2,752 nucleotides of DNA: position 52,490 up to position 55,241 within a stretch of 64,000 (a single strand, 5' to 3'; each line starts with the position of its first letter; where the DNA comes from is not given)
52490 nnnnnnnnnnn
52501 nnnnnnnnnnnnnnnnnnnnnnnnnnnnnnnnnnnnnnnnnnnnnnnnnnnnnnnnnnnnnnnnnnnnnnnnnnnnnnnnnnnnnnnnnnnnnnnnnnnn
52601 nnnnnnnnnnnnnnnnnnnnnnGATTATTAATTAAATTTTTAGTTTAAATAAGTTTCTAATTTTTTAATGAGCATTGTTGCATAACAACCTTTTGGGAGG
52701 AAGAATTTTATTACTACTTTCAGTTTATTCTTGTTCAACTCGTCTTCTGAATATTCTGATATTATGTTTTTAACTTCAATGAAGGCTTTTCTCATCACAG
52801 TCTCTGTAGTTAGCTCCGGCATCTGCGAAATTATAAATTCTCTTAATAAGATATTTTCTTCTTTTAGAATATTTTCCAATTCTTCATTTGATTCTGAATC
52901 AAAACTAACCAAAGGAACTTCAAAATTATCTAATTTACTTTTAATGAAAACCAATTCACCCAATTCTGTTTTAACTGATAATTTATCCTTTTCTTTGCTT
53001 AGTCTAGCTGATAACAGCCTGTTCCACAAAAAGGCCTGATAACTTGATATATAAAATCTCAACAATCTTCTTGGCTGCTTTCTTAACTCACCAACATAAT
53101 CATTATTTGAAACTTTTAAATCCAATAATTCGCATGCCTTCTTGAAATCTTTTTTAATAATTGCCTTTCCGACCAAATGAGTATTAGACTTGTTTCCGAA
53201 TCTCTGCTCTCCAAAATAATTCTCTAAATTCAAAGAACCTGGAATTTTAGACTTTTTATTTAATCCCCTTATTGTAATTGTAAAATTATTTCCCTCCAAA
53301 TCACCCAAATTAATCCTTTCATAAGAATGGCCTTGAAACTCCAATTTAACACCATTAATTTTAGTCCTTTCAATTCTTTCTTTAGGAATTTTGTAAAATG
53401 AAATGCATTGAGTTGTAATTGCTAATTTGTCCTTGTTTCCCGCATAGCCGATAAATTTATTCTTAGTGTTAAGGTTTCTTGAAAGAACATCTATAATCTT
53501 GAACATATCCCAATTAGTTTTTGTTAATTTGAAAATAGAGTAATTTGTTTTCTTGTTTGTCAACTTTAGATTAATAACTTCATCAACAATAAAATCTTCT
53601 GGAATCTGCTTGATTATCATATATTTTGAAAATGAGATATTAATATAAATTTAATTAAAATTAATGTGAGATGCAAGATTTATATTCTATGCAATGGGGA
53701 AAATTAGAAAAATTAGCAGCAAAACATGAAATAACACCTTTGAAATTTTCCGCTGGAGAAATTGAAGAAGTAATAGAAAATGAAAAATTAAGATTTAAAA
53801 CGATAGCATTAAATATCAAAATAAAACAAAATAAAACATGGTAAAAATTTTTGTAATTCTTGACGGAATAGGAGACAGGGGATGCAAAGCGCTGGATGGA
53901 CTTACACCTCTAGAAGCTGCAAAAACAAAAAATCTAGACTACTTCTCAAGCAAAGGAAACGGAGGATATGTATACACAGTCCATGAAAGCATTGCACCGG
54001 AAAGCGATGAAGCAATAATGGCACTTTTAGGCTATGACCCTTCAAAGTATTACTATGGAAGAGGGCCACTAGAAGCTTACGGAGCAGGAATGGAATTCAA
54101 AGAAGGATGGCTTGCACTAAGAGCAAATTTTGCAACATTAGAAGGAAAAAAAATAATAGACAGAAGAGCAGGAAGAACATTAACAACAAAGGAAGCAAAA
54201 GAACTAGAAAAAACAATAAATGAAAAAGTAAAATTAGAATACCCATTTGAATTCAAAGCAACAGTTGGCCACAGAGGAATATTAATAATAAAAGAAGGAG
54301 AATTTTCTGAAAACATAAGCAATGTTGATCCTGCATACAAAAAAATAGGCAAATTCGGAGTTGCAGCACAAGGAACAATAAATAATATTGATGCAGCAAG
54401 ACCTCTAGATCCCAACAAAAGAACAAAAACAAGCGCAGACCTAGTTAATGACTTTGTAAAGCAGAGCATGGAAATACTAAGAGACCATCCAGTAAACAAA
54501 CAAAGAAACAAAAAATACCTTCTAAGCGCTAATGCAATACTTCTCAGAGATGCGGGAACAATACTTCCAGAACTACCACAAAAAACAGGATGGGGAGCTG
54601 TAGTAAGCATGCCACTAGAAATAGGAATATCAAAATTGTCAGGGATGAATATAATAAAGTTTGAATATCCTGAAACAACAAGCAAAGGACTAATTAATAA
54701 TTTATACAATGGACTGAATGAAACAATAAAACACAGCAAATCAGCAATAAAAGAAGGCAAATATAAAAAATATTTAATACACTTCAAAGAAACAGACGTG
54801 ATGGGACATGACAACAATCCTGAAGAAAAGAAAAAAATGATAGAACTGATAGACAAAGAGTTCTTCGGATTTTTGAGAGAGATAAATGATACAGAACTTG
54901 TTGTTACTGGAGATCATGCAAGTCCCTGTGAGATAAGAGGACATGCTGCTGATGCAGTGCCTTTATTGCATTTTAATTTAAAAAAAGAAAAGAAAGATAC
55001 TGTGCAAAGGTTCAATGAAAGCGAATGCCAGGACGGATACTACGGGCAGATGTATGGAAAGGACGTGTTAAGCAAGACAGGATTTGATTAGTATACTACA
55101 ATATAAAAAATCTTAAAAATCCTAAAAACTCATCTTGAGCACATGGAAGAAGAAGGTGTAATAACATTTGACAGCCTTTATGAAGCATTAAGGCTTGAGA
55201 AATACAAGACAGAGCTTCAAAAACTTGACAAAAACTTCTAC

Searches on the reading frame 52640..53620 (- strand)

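Call 83: search_protein_families(library=pfam, proteins=[window:52640-53620:-], max_evalue=0.001)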
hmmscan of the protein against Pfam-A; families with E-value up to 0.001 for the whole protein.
window:52640-53620:- (326 aa): 2 families
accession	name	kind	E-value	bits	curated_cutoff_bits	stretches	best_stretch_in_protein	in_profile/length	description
PF01142.23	TruD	-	4e-68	230.6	27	3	2-166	17-196/412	tRNA pseudouridine synthase D (TruD)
PF14084.11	DUF4264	-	0.00032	20.7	27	0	34-69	11-48/52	Protein of unknown function (DUF4264)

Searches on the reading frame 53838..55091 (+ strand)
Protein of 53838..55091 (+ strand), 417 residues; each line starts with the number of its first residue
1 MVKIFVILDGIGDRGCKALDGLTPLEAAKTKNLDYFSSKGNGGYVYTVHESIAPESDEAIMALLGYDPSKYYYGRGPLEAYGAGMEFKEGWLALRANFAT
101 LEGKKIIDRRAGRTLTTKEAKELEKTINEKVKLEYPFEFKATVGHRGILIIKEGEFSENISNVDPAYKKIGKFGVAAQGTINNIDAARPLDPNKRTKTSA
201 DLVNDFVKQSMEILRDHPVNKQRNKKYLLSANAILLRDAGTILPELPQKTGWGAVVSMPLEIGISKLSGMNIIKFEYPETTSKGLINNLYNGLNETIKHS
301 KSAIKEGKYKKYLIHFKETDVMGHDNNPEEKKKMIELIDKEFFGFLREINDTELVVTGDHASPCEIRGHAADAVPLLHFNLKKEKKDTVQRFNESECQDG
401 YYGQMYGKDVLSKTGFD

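Call 83: search_protein_families(library=pfam, proteins=[window:53838-55091:+], max_evalue=0.001)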
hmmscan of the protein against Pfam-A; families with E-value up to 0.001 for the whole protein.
window:53838-55091:+ (417 aa): 2 families
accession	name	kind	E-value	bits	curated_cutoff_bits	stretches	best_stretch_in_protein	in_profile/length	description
PF10143.14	PhosphMutase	-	6e-49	166.6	21.5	1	38-220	2-170/170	2,3-bisphosphoglycerate-independent phosphoglycerate mutase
PF01676.23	Metalloenzyme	-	1.4e-23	84.2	24.3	1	293-402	131-237/252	Metalloenzyme superfamily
